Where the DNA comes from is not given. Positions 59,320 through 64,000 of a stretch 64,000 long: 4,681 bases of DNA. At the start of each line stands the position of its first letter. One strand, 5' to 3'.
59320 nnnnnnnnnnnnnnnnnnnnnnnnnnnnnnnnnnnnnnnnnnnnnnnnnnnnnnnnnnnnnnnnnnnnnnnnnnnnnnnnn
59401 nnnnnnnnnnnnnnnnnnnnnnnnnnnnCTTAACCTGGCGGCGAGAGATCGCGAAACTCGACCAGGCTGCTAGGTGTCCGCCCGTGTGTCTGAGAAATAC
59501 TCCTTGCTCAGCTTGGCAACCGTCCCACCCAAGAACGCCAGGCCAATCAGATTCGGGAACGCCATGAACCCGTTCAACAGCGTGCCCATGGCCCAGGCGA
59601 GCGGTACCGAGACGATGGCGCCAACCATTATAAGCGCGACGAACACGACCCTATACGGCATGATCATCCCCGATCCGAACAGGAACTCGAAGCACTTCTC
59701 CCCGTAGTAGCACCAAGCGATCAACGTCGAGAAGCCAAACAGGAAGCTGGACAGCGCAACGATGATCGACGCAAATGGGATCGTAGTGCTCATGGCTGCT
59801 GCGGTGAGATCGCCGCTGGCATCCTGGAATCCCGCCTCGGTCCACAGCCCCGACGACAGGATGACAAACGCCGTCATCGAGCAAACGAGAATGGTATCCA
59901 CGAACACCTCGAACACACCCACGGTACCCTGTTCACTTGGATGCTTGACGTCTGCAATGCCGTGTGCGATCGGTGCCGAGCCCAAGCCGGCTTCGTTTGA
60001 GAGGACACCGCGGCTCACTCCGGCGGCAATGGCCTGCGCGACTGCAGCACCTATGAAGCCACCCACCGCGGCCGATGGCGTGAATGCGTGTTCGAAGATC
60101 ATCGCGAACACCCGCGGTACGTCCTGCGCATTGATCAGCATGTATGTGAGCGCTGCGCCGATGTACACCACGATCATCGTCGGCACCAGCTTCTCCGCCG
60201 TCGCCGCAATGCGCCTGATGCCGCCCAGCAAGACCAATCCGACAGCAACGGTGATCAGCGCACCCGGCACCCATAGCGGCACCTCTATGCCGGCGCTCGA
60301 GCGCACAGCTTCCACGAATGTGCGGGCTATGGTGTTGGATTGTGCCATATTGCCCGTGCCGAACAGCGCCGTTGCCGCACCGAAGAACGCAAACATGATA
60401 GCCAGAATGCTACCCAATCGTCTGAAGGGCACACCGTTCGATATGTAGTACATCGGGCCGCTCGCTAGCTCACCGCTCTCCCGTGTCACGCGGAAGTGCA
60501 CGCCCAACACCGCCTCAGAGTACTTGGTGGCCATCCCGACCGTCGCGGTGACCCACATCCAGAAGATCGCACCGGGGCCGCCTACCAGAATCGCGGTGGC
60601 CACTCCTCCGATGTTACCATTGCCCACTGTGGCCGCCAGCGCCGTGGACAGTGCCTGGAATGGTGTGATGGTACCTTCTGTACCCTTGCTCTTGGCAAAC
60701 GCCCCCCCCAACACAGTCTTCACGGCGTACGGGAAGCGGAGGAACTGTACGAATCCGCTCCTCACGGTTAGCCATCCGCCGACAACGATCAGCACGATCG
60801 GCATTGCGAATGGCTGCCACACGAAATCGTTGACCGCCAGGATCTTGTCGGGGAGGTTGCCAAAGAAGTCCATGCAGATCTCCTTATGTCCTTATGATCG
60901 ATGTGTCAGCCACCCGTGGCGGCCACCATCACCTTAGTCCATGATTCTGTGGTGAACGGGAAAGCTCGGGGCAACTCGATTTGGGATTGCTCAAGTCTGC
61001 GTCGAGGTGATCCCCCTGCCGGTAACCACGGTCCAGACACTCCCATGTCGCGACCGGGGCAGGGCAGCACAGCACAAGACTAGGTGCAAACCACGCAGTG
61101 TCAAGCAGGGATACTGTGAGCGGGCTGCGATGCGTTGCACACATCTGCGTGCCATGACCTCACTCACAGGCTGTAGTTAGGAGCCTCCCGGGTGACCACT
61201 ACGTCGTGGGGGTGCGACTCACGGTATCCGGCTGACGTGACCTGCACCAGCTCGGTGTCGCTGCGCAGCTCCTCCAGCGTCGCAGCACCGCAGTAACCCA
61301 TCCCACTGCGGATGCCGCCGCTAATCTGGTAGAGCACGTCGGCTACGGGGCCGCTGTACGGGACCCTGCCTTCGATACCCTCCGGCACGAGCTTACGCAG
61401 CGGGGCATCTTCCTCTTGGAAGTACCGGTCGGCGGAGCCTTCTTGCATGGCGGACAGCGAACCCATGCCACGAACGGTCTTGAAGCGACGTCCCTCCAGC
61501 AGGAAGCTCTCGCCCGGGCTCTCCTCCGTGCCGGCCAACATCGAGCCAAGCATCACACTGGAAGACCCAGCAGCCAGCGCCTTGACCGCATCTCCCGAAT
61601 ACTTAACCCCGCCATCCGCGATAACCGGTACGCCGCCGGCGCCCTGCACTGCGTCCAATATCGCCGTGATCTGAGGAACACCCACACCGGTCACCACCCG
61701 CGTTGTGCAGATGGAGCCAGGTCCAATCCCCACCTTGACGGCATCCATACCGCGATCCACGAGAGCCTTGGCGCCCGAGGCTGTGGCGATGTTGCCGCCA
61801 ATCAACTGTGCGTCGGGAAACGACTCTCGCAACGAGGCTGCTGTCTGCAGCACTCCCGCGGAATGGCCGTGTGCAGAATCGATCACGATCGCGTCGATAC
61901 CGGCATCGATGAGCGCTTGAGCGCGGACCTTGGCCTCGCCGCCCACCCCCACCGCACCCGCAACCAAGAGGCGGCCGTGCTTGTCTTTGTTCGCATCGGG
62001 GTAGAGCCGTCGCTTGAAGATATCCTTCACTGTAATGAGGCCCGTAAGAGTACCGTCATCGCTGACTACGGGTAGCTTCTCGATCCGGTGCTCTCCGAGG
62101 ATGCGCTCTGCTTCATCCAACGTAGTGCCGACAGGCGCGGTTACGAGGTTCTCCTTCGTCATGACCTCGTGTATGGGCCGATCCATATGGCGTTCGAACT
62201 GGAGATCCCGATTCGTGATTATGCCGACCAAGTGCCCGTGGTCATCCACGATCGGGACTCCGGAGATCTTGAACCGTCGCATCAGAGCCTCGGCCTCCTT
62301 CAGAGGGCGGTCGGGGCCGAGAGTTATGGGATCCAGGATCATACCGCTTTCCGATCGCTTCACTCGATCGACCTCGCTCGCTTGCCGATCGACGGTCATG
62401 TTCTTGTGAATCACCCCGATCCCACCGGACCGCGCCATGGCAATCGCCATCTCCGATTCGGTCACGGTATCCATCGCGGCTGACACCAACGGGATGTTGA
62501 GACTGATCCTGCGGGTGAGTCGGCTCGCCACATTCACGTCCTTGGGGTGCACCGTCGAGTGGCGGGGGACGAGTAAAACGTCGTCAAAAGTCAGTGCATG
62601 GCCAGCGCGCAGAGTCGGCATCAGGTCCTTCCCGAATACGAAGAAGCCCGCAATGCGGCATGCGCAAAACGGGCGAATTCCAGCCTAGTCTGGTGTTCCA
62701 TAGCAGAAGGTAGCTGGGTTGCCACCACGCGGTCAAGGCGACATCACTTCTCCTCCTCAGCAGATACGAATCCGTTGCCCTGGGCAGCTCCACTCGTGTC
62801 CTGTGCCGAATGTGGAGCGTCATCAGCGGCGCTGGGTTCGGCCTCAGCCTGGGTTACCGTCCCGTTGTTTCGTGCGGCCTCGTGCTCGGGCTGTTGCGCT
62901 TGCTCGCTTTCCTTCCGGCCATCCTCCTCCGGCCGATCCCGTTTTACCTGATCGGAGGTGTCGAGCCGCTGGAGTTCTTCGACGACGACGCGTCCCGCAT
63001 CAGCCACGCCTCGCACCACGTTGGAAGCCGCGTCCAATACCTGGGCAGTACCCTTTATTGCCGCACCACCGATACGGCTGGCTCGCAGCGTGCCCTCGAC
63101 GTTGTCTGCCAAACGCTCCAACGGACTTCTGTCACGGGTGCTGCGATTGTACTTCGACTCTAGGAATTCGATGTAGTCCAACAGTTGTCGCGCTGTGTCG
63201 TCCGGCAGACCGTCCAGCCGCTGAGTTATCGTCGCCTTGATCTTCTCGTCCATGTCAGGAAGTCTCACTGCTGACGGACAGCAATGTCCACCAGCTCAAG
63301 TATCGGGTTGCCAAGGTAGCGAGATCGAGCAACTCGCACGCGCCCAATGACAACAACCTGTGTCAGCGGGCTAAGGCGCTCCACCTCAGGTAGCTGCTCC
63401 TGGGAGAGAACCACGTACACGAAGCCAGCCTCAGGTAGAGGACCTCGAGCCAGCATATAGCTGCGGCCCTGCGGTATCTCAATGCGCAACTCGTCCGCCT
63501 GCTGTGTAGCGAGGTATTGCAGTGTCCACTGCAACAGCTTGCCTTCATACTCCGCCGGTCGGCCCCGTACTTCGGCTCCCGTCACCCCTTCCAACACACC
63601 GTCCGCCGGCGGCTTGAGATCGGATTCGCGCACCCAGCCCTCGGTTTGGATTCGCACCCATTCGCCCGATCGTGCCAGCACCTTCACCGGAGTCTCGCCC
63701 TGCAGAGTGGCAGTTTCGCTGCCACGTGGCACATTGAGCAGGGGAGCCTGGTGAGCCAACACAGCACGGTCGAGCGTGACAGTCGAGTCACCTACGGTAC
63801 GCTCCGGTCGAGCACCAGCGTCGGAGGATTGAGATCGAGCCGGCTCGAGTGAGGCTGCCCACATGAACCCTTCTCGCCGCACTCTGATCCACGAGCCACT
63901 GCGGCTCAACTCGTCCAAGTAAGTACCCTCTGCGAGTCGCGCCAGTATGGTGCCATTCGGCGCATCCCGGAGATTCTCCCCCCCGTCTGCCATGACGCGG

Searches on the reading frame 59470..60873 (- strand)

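Call 31: search_protein_families(library=pfam, proteins=[window:59470-60873:-], max_evalue=0.0001)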
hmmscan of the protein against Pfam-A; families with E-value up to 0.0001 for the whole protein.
window:59470-60873:- (467 aa): 1 family
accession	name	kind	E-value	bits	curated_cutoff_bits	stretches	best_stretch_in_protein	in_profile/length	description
PF01235.23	Na_Ala_symp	-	2.5e-126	422.6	24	1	60-466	4-386/392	Sodium:alanine symporter family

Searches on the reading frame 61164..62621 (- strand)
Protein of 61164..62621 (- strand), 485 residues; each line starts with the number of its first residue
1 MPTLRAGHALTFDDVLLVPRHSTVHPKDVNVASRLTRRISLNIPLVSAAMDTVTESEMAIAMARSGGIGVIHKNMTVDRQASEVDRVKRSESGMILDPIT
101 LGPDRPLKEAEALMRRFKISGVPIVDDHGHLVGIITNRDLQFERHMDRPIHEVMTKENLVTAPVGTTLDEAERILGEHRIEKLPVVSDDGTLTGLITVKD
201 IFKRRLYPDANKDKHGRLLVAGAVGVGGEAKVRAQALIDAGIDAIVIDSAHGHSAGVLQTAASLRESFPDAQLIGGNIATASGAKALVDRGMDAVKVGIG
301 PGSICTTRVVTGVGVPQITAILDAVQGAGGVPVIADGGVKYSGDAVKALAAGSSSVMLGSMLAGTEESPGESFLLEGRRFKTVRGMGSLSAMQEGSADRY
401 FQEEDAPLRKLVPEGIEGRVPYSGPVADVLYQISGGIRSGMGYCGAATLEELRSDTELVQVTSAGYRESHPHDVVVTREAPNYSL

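Call 31: search_protein_families(library=pfam, proteins=[window:61164-62621:-], max_evalue=0.0001)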
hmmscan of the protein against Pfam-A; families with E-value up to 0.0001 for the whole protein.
window:61164-62621:- (485 aa): 3 families
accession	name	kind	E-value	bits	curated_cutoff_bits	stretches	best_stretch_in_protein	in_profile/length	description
PF00478.31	IMPDH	-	3.6e-156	519.9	25.6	1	9-472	1-345/345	IMP dehydrogenase / GMP reductase domain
PF00571.33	CBS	-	6.8e-26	90.8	24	2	151-204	2-54/57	CBS domain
PF03060.21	NMO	-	3.5e-09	36.9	28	0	276-370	141-233/331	Nitronate monooxygenase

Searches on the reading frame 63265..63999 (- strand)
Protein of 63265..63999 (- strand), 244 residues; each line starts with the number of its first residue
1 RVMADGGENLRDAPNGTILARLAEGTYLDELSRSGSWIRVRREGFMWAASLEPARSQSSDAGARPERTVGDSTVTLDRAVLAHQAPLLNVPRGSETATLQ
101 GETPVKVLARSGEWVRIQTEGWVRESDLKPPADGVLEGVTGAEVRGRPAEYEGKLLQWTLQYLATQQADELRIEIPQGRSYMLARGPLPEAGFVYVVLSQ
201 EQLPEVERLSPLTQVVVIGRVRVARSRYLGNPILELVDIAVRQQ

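Call 31: search_protein_families(library=pfam, proteins=[window:63265-63999:-], max_evalue=0.0001)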
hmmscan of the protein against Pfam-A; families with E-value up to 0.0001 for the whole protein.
window:63265-63999:- (244 aa): 3 families
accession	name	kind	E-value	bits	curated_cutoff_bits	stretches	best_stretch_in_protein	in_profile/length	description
PF08239.17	SH3_3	-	2.4e-09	37.7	27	1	94-128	14-53/54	Bacterial SH3 domain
PF06347.19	SH3_4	-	2.6e-06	27.5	24.1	0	97-128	19-54/56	Bacterial SH3 domain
PF18348.7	SH3_16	-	9.4e-05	22.6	25.8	0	103-128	19-49/49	Bacterial dipeptidyl-peptidase Sh3 domain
